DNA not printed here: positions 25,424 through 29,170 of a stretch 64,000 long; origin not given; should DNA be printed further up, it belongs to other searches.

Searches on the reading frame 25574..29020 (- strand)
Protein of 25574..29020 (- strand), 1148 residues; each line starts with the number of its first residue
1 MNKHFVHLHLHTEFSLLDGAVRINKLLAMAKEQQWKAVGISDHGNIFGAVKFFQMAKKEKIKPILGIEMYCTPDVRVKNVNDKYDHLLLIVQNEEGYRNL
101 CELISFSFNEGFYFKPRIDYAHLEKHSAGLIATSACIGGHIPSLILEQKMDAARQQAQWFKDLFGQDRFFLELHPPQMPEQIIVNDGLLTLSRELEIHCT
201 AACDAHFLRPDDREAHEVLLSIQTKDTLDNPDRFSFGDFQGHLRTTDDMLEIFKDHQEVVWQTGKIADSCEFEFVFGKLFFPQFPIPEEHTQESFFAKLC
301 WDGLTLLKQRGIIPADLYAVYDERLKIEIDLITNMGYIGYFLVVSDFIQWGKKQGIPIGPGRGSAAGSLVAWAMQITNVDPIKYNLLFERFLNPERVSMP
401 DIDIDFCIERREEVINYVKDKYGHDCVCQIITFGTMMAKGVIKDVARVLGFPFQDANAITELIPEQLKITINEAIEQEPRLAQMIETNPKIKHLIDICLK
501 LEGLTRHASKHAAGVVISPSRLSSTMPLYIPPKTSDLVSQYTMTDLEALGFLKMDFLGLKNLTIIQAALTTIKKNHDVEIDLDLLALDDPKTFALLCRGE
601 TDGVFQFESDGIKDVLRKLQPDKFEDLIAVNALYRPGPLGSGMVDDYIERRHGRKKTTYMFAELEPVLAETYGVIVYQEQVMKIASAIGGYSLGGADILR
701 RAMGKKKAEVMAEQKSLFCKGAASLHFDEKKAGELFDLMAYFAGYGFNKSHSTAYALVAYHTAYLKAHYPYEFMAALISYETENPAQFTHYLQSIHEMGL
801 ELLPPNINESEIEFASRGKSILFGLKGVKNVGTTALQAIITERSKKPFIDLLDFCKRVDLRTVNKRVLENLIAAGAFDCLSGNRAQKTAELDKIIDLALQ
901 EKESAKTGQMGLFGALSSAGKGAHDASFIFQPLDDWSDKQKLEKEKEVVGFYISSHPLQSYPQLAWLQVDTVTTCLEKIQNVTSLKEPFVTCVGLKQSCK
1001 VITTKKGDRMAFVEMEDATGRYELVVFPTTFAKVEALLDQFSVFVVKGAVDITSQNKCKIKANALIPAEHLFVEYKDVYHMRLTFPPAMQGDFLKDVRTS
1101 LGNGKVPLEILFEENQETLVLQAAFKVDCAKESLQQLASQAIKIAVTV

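Call 58: search_protein_families(library=pfam, proteins=[window:25574-29020:-], max_evalue=0.001)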
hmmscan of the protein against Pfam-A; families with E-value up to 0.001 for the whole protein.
window:25574-29020:- (1148 aa): 5 families
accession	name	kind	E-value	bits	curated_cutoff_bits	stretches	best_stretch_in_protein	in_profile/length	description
PF07733.18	DNA_pol3_alpha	-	8e-101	337.5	23.9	1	297-558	4-260/260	Bacterial DNA polymerase III alpha NTPase domain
PF17657.6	DNA_pol3_finger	-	1.7e-65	219.8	22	1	561-723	1-163/166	Bacterial DNA polymerase III alpha subunit finger domain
PF02811.25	PHP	-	3.6e-54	183.9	26.4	1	7-174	1-162/164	PHP domain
PF14579.12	HHH_6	-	1.1e-28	99.7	25.6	1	799-886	1-89/90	Helix-hairpin-helix motif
PF01336.31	tRNA_anti-codon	-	1.6e-05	25.2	27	1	1000-1065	11-72/75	OB-fold nucleic acid binding domain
